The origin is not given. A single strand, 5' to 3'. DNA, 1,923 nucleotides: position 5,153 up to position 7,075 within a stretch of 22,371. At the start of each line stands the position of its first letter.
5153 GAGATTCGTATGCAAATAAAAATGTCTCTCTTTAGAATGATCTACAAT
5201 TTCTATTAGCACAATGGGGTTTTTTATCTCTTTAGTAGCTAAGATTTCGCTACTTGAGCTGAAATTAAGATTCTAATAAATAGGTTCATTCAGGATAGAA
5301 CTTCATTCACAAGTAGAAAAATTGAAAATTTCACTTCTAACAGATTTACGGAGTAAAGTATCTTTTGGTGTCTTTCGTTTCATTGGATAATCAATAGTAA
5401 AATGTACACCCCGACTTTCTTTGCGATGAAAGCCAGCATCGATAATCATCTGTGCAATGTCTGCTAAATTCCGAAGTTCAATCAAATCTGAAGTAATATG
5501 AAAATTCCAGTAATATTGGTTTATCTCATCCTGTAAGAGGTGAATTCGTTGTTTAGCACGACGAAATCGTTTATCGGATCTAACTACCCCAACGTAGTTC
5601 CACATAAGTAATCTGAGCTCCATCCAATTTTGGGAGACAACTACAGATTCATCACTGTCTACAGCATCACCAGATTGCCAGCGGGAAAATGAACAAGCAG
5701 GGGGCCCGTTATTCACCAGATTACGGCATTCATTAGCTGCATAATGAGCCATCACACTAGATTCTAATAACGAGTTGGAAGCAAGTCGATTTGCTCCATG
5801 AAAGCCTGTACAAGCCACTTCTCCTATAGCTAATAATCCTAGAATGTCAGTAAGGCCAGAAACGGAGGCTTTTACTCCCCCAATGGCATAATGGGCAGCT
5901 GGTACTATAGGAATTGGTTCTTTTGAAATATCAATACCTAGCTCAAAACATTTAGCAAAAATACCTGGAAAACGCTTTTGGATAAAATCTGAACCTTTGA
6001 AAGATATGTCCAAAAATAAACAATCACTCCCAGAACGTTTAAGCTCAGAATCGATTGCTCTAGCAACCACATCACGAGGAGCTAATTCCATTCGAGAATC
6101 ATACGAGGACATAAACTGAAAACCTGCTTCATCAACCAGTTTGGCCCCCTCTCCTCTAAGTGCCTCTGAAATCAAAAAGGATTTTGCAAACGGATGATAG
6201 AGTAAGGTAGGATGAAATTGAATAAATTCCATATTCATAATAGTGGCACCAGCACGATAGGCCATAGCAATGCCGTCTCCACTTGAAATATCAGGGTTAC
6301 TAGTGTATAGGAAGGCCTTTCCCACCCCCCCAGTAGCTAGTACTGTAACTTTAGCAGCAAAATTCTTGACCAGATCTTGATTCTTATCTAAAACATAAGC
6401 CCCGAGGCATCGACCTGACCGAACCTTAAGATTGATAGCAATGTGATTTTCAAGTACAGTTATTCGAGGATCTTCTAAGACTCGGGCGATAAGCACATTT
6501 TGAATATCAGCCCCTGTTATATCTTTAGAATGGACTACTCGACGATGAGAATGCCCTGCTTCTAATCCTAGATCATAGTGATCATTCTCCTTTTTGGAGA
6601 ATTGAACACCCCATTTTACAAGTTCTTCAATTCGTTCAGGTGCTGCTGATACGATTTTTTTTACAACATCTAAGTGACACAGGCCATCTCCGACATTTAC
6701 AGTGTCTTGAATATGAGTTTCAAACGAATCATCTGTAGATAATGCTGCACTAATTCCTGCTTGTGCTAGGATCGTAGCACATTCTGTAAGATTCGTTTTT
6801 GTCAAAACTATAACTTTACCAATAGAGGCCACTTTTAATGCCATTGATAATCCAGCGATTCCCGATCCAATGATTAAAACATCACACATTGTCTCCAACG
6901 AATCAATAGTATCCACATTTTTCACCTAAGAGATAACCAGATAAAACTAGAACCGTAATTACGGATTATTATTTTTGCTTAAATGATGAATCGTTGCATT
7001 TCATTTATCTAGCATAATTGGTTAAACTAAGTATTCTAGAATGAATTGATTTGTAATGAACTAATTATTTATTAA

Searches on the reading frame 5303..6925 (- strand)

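Call 4: search_protein_families(library=pfam, proteins=[window:5303-6925:-], max_evalue=1)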
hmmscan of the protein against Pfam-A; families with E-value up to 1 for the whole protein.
window:5303-6925:- (540 aa): 11 families
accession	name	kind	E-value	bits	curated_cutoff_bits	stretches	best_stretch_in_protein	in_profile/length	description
PF00890.30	FAD_binding_2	-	9.2e-89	298.9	20.4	1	15-386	1-414/414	FAD binding domain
PF02910.25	Succ_DH_flav_C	-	2.6e-12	47.2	20.8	1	436-516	3-89/130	Fumarate reductase flavoprotein C-term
PF01266.30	DAO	-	0.00027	21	27.9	1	15-112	1-85/353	FAD dependent oxidoreductase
PF07992.20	Pyr_redox_2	-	0.0009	19.2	26.1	1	15-97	2-58/291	Pyridine nucleotide-disulphide oxidoreductase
PF01134.28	GIDA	-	0.0011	18.5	22.1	1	15-52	1-38/391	Glucose inhibited division protein A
PF03486.20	HI0933_like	-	0.003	17.5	50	0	15-43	2-30/244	HI0933-like protein Rossmann domain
PF12831.13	FAD_oxidored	-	0.018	14.8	27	1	15-199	1-145/416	FAD dependent oxidoreductase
PF01262.27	AlaDh_PNT_C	-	0.062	13.1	23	1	14-74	29-92/214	Alanine dehydrogenase/PNT, C-terminal domain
PF05834.18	Lycopene_cycl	-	0.099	12.1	23.4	1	15-34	1-22/380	Lycopene cyclase protein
PF01494.25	FAD_binding_3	-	0.17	11.5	22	1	14-43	2-32/349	FAD binding domain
PF13738.12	Pyr_redox_3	-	0.37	10.4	30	1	17-48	1-34/305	Pyridine nucleotide-disulphide oxidoreductase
